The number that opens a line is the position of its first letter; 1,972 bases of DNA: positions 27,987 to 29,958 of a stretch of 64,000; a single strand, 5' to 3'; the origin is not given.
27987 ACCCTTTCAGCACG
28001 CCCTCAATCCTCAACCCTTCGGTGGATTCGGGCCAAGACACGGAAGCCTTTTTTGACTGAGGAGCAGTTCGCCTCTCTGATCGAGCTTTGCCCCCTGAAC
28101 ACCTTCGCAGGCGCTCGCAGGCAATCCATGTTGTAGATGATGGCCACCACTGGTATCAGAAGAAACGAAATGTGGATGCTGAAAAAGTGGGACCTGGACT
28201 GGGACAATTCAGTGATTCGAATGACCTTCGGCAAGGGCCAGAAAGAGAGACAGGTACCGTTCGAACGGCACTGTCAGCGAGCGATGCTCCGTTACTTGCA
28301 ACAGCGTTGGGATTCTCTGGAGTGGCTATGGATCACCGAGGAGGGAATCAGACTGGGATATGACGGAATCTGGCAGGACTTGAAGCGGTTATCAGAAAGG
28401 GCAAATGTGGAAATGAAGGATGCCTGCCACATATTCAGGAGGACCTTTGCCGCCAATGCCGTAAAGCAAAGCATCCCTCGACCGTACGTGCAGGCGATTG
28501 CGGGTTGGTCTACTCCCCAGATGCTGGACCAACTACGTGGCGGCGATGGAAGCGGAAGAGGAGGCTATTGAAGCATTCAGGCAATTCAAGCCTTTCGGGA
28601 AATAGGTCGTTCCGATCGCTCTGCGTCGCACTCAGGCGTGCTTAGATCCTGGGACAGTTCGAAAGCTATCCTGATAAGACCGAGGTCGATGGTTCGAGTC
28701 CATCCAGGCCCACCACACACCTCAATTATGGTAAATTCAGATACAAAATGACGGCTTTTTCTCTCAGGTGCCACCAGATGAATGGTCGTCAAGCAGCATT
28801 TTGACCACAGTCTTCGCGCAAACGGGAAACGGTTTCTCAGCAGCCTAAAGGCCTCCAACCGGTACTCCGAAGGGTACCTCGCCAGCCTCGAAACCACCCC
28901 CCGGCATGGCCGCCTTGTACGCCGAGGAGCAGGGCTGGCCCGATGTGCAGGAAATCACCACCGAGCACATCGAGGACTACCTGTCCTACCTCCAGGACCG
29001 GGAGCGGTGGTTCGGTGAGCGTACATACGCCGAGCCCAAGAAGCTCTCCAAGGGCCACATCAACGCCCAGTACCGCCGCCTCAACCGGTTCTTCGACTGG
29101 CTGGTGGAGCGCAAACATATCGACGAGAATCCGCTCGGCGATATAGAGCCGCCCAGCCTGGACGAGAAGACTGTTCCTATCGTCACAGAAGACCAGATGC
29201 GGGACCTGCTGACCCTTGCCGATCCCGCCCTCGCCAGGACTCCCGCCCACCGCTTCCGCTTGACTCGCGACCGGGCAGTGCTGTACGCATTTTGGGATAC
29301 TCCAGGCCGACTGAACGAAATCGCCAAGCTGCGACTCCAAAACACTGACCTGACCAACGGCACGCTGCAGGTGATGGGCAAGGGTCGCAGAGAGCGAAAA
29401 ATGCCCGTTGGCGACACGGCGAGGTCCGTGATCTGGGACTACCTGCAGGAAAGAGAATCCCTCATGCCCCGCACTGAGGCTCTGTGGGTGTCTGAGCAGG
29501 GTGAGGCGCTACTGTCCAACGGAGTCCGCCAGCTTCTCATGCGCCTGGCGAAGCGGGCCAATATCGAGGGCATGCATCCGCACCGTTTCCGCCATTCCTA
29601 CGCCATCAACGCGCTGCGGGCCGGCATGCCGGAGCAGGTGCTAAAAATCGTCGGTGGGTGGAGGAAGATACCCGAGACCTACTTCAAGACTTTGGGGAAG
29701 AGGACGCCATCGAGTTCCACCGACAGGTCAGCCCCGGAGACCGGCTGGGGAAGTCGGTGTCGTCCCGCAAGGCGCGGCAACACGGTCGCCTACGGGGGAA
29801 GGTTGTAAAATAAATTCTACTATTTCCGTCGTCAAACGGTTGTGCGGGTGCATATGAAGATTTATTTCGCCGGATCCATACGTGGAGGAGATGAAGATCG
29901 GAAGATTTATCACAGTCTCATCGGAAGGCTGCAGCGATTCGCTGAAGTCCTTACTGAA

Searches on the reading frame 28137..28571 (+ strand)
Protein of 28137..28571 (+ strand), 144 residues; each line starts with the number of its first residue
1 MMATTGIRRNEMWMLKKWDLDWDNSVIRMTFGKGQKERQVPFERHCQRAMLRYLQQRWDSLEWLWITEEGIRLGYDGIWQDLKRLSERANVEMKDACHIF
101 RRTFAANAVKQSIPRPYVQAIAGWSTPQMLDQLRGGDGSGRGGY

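Call 11: search_protein_families(library=pfam, proteins=[window:28137-28571:+], max_evalue=0.001)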
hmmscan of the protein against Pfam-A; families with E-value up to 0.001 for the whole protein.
window:28137-28571:+ (144 aa): 1 family
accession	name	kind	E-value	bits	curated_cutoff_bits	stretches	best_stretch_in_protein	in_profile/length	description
PF00589.27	Phage_integrase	-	2.9e-20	73.2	27.1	1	2-130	31-162/172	Phage integrase family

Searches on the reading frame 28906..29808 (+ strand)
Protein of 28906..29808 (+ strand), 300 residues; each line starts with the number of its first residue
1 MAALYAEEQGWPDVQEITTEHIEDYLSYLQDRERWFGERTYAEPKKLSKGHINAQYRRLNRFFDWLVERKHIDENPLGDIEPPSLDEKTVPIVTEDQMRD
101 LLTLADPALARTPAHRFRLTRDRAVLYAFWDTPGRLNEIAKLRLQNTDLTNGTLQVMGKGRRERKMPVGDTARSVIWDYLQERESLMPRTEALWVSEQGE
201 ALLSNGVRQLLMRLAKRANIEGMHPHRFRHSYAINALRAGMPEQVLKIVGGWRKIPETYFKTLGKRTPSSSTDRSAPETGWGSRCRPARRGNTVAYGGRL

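Call 11: search_protein_families(library=pfam, proteins=[window:28906-29808:+], max_evalue=0.001)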
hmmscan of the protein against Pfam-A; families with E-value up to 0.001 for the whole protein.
window:28906-29808:+ (300 aa): 2 families
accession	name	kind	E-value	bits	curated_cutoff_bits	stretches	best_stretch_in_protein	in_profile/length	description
PF00589.27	Phage_integrase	-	6.5e-25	88.3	27.1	1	94-258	4-162/172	Phage integrase family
PF13495.12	Phage_int_SAM_4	-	0.00091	20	27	0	14-70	38-82/85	Phage integrase, N-terminal SAM-like domain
